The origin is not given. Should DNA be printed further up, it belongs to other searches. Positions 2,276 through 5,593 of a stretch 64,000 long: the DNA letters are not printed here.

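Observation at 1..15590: Minus-strand cluster of giant surface and membrane proteins (3066-aa Cys-rich protein, VirB6-like 1005-aa protein, Ca-binding anchor)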

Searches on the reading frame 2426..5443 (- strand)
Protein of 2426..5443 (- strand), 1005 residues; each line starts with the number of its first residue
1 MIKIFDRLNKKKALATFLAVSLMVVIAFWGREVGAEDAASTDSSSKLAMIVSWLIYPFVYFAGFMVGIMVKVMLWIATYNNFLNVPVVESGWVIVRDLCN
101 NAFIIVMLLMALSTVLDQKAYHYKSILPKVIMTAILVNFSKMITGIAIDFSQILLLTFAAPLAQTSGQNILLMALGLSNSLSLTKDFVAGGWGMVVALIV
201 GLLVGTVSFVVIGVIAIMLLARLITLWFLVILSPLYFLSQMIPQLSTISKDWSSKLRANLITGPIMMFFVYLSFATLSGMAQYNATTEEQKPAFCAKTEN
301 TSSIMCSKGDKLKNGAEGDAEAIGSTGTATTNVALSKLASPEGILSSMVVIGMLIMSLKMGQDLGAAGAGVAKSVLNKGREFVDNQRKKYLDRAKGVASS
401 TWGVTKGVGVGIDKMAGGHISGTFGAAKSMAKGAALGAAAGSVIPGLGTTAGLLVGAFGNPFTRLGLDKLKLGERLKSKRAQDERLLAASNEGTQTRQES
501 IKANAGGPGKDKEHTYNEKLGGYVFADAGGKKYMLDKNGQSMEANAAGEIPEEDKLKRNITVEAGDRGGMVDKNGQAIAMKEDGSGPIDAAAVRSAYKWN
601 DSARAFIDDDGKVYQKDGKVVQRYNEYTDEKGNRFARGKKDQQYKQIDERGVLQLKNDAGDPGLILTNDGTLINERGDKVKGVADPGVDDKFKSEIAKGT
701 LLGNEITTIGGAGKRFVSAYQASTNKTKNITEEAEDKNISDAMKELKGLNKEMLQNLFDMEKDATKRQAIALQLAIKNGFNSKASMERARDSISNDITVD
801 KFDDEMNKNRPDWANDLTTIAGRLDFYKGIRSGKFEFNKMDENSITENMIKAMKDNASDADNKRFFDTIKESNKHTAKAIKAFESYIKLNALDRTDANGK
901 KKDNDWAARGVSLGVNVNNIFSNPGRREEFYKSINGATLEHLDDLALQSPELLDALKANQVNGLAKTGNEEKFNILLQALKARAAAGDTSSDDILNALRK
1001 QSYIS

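Call 10: search_protein_families(library=pfam, proteins=[window:2426-5443:-], max_evalue=1)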
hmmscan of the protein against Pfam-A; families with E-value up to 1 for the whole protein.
window:2426-5443:- (1005 aa): 3 families
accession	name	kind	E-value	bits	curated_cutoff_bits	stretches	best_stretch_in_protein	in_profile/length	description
PF05163.17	DinB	-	0.015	15.7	23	1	841-900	14-74/165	DinB family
PF16830.10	NBD94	-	0.073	14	25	1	826-888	17-79/91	Nucleotide-Binding Domain 94 of RH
PF21784.3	Bflower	-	0.18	12.7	25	1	572-636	5-61/116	4-fold beta flower protein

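Call 11: search_protein_families(library=ncbifam, proteins=[window:2426-5443:-], max_evalue=1)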
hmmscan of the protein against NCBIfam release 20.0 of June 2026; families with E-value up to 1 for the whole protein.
window:2426-5443:- (1005 aa): 2 families
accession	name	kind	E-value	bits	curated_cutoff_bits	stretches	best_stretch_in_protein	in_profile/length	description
TIGR02292.1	ygfB_yecA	subfamily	0.0019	17.8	33.8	1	857-918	58-119/179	UPF0149 family protein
NF006381.0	PRK08622.1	equivalog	0.061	13.1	234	1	654-761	52-160/171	galactose-6-phosphate isomerase subunit LacB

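Call 12: find_homologous_proteins(query=window:2426-5443:-)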
Query window:2426-5443:- (1005 aa): 81 proteins with E <= 0.001 among 8000 candidates.
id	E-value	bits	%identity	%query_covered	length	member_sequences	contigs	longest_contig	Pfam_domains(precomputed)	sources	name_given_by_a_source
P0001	0.0e+0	1736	100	79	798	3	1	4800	-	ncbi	ncbi:MAG: Yip1 family protein, partial [bacterium]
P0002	9.0e-70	254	-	-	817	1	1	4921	-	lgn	-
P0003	5.0e-59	218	40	34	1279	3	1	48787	-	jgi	-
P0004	1.4e-53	200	27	81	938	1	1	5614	-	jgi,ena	-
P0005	2.5e-53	200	36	38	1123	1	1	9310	-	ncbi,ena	-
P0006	2.0e-49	187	34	33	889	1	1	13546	-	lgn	-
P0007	4.9e-46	175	32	42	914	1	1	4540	-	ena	-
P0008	7.2e-46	175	35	39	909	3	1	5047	-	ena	-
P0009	4.2e-43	166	34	36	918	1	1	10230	-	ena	-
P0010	3.0e-42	163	34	31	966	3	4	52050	-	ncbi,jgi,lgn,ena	-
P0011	2.2e-41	160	35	33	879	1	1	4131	PF04610.20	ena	-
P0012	6.8e-41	158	31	42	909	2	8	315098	-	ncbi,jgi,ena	-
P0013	2.5e-40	157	35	26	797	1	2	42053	-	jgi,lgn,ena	-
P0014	1.1e-39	154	33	36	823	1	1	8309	PF04610.20,PF19590.5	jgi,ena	-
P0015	1.7e-39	154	31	39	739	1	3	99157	-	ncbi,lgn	-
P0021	1.5e-37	147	31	36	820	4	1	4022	PF19590.5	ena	-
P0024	8.9e-37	145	36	27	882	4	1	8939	PF19590.5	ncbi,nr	ncbi:hypothetical protein KKH16_01300 [Patescibacteria group bacterium]|nr:hypothetical protein [Pat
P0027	2.6e-36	143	32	30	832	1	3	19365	PF19590.5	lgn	-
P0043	5.4e-33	132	30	35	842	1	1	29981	PF04610.20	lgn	-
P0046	1.4e-32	131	33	27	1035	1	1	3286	PF19590.5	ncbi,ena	-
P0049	3.5e-32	130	33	27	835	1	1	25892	PF19590.5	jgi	jgi:hypothetical protein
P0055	9.2e-29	118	27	35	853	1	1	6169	PF19590.5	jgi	jgi:hypothetical protein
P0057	3.5e-28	116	30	35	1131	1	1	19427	PF04610.20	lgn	-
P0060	1.2e-25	108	27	40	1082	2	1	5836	PF19590.5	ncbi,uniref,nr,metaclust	ncbi:MAG: hypothetical protein UX39_C0030G0002 [Candidatus Magasanikbacteria bacterium GW2011_GWA2_4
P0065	2.8e-14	70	27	21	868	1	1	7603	PF19590.5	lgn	-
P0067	1.6e-13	68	27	34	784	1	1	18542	PF19590.5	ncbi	-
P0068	2.0e-13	68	27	17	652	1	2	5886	PF19590.5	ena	-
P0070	1.4e-12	65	31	19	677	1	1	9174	PF04610.20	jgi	-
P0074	6.2e-10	56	30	18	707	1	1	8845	PF04610.20,PF19590.5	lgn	-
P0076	5.0e-8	50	28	22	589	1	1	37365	PF19590.5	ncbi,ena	-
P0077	1.3e-7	48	28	25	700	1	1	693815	-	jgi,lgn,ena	-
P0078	3.0e-7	47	27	21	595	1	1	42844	PF19590.5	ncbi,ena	-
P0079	8.2e-7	46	34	18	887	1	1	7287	PF19590.5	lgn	-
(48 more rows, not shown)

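Call 23: find_encoding_contigs(protein=P0012, flank=10000, max_places=3)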
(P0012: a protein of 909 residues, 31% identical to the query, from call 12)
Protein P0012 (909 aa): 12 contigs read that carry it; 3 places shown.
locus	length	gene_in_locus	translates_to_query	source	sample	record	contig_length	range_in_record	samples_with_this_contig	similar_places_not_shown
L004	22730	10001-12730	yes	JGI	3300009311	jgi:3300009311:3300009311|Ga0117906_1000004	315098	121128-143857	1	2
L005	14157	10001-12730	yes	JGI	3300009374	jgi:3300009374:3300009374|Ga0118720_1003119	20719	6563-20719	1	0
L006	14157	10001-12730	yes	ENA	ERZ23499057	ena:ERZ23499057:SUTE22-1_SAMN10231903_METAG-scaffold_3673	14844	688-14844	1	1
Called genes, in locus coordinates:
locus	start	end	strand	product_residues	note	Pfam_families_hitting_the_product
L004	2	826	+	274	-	PF00398:RrnaAD, PF08241:Methyltransf_11 (weak), PF13649:Methyltransf_25 (weak)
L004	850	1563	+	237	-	PF18884:TSP3_bac (faint)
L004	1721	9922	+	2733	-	PF02018:CBM_4_9 (faint)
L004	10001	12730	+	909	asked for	-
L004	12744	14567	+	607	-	-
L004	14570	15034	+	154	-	-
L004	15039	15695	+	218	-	PF26593:TraC-like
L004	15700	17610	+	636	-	PF01935:DUF87, PF12846:AAA_10 (faint), PF19044:P-loop_TraG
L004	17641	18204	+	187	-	-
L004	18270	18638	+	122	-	-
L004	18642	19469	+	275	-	-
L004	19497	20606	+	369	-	PF18895:T4SS_pilin (weak)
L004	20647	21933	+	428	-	-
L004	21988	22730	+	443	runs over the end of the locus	PF18073:Zn_ribbon_LapB, PF03796:DnaB_C (faint), PF13481:AAA_25, PF06745:ATPase (weak), PF13401:AAA_22 (faint), PF13541:ChlI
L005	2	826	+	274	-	PF00398:RrnaAD, PF08241:Methyltransf_11 (weak), PF13649:Methyltransf_25 (weak)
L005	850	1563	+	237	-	PF18884:TSP3_bac (faint)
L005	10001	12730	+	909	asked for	-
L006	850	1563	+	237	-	PF18884:TSP3_bac (faint)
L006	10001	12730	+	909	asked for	-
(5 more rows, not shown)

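Call 25: find_encoding_contigs(protein=P0003, flank=10000, max_places=2)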
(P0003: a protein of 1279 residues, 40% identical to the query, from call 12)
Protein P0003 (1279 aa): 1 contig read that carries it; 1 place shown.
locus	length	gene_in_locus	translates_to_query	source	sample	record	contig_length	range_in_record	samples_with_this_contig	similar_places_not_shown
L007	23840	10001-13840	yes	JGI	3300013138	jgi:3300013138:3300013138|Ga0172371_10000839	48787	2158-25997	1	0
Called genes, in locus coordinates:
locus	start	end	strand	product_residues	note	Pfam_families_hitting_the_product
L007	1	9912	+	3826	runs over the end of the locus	PF02018:CBM_4_9 (weak)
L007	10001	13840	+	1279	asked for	-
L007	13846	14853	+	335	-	-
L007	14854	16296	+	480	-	-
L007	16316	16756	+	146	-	PF12666:PrgI (weak)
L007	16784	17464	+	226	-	PF26593:TraC-like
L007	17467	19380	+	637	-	PF01935:DUF87 (weak), PF12846:AAA_10 (faint), PF19044:P-loop_TraG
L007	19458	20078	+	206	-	-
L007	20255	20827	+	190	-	-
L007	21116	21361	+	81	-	PF18893:DUF5652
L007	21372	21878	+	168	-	-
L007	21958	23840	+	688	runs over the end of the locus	PF17191:RecG_wedge, PF01336:tRNA_anti-codon (weak), PF04851:ResIII, PF00270:DEAD, PF07517:SecA_DEAD (faint), PF00271:Helicase_C, PF22590:Cas3-like_C_2 (weak), PF19833:RecG_dom3_C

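Call 26: find_encoding_contigs(protein=P0077, flank=10000, max_places=2)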
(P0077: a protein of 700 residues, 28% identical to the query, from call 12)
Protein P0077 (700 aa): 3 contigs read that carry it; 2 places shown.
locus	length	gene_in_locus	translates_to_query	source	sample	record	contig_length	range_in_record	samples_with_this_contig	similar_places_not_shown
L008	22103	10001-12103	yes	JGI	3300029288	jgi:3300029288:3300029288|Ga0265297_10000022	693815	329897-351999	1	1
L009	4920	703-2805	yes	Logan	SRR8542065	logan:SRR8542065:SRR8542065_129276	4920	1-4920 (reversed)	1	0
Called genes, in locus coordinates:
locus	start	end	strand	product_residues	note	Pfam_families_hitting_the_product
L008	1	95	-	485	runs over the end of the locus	PF01743:PolyA_pol, PF12627:PolyA_pol_RNAbd, PF01966:HD, PF13735:tRNA_NucTran2_2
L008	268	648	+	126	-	PF18895:T4SS_pilin (weak)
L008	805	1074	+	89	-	PF00312:Ribosomal_S15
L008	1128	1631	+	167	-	PF01936:NYN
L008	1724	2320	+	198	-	PF01936:NYN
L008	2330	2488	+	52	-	-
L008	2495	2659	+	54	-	-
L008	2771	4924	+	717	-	PF01138:RNase_PH, PF03725:RNase_PH_C, PF01138:RNase_PH, PF03725:RNase_PH_C (weak), PF00013:KH_1, PF00575:S1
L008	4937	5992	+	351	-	-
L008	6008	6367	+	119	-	PF01258:zf-dskA_traR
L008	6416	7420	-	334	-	PF01476:LysM, PF23473:LysM3_LYK4_5 (faint), PF01476:LysM, PF01551:Peptidase_M23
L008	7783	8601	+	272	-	PF00398:RrnaAD, PF08241:Methyltransf_11 (weak), PF13649:Methyltransf_25, PF13847:Methyltransf_31 (weak)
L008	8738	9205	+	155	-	-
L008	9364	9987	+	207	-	PF01209:Ubie_methyltran, PF13489:Methyltransf_23, PF07021:MetW, PF13649:Methyltransf_25, PF13847:Methyltransf_31, PF08241:Methyltransf_11, PF08242:Methyltransf_12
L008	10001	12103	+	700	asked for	-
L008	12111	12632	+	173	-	-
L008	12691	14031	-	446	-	PF01145:Band_7 (weak)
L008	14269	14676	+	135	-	PF12666:PrgI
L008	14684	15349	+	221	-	PF26593:TraC-like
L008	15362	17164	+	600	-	PF01935:DUF87, PF19044:P-loop_TraG, PF12846:AAA_10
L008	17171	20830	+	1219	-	PF01551:Peptidase_M23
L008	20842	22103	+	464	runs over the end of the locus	-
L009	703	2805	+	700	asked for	-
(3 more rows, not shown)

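Call 71: predict_structure(alignment_id=A3)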
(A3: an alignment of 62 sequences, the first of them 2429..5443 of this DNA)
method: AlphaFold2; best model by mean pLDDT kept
length: 1005 residues; sequences in the alignment: 62
mean_pLDDT: 62.2   pTM: 0.45
mean pLDDT of the five models: 62.2, 58.8, 58.7, 57.9, 57.9
residues with pLDDT >= 90: 234; 70-90: 188; 50-70: 148; < 50: 435
segments of 3 or more residues with pLDDT < 50: 31-35, 301-331, 399-471, 490-623, 628-651, 656-658, 683-695, 697-730, 813-823, 827-831, 833-837, 839-846, 849-857, 872-880, 887-921, 931-948
pLDDT, mean of each block of 10 residues (from residue 1): 56 77 71 48 80 92 93 94 96 98 95 91 90 97 97 96 79 80 68 88 93 95 97 97 94 95 94 89 75 54 44 42 44 67 89 91 65 61 80 68 36 31 32 32 30 33 35 69 67 40 34 32 29 33 31 34 27 28 32 43 37 36 47 40 40 52 68 78 42 46 36 40 39 77 92 94 92 89 71 66 66 49 48 42 47 50 55 45 50 39 33 36 52 38 48 58 67 86 88 86 70
secondary structure, 60 per line:
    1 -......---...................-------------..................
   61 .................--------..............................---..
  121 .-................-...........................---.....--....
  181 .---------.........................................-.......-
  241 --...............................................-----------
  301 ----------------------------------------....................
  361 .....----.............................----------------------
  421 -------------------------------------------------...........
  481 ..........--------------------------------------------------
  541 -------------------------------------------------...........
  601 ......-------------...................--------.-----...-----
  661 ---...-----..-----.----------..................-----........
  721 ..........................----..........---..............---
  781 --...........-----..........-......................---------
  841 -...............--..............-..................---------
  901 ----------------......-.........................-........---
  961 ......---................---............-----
elements in order (helices of 4 or more, strands of 3 or more residues): H2-7 H11-29 H43-77 H86-115 H123-138 H140-166 H170-174 H177-181 H191-231 H233-239 H243-289 H341-365 H370-398 H470-490 H590-606 H620-638 E653-655 E664-666 H690-707 H713-746 H751-760 H764-777 H783-793 H799-808 H810-831 H842-856 H859-872 H874-891 H917-922 H924-948 H950-957 H961-966 H970-985 H989-1000
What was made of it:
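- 2426..4243 (-): Hydrophilic, charged, fast-evolving C-terminal extension of the VirB6-like protein (aa 401-1005), making it an 'extended VirB6'. Mostly pLDDT <50, with helical islands (call 71).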

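Call 73: fold_search(model_id=the predicted structure, library=pdb)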
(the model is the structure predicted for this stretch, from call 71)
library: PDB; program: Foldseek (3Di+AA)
matches with E <= 10: 382; with E <= 0.001: 0
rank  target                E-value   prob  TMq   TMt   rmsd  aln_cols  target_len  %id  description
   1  7n6g_3R               5.6e-03  0.63  0.08  0.17  56.3       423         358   10  C1 of central pair (released 2022-05-18)
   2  7o3v_F                1.5e-02  0.97  0.12  0.36  13.2       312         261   12  Stalk complex structure (TrwJ/VirB5-TrwI/VirB6) from the fully-assembled R388 type IV secretion system determined by c (released 2022-06-22)
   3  7o3v_G                1.9e-02  0.97  0.13  0.38  13.3       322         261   11  Stalk complex structure (TrwJ/VirB5-TrwI/VirB6) from the fully-assembled R388 type IV secretion system determined by c (released 2022-06-22)
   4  8rtd_L                3.3e-02  0.92  0.13  0.35  12.9       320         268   12  Stalk-Arches-IMC structure from the fully-assembled R388 type IV secretion system determined by cryo-EM. (released 2024-06-19)
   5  7sqc_1K               3.6e-02  0.21  0.06  0.14  52.3       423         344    9  Ciliary C1 central pair apparatus isolated from Chlamydomonas reinhardtii (released 2022-04-13)
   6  8rt9_F                4.9e-02  0.80  0.11  0.32  16.8       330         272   11  Stalk complex full-length structure (TrwJ/VirB5-TrwI/VirB6) from the fully-assembled R388 type IV secretion system det (released 2024-06-19)
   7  7o3v_J                7.9e-02  0.95  0.17  0.46  10.6       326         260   13  Stalk complex structure (TrwJ/VirB5-TrwI/VirB6) from the fully-assembled R388 type IV secretion system determined by c (released 2022-06-22)
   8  7udn_B                1.1e-01  0.25  0.07  0.18  23.9       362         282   12  Crystal structure of designed helical repeat protein RPB_PLP1_R6 in alternative conformation 2 (released 2023-03-22)
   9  7n6g_3W               2.3e-01  0.21  0.11  0.21  53.0       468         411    9  C1 of central pair (released 2022-05-18)
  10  7n6g_3O               2.3e-01  0.10  0.06  0.13  53.2       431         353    8  C1 of central pair (released 2022-05-18)
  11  7sqc_1Y               2.5e-01  0.14  0.07  0.17  41.5       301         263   10  Ciliary C1 central pair apparatus isolated from Chlamydomonas reinhardtii (released 2022-04-13)
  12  2v0o_B                2.8e-01  0.16  0.07  0.19  39.9       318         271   13  FCHO2 F-BAR domain (released 2007-06-26)
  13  7p5j_A                3.1e-01  0.09  0.07  0.13  36.2       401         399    9  Cryo-EM structure of human TTYH1 in GDN (released 2021-08-11)
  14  6fv6                  3.1e-01  0.08  0.05  0.11  30.7       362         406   11  Monomer structure of the MATE family multidrug resistance transporter Aq_128 from Aquifex aeolicus in the outward-facing (released 2019-03-20)
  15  7sqc_1X               3.3e-01  0.13  0.06  0.20  41.3       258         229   12  Ciliary C1 central pair apparatus isolated from Chlamydomonas reinhardtii (released 2022-04-13)
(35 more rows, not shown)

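Call 103: search_protein_families(library=pfam, proteins=[L007:17467-19380:+, L007:19458-20078:+, L007:20255-20827:+], max_evalue=0.01)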
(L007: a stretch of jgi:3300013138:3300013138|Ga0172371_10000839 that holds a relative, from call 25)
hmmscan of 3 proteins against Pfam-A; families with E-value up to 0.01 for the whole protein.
L007:17467-19380:+ (637 aa): 3 families
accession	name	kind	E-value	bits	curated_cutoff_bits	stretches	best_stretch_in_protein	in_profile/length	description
PF19044.6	P-loop_TraG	-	5.3e-30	104.8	25.8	1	280-586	27-346/413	TraG P-loop domain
PF12846.13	AAA_10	-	2.7e-10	40.3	27.5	2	281-327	20-66/362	AAA-like domain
PF01935.23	DUF87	-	1.8e-06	28.7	23.2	1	285-349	26-92/220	Helicase HerA, central domain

L007:19458-20078:+ (206 aa): 0 families

L007:20255-20827:+ (190 aa): 1 family
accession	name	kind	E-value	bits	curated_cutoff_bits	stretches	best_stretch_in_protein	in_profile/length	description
PF00156.33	Pribosyltran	-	0.00012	21.9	26.3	1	90-187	40-123/158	Phosphoribosyl transferase domain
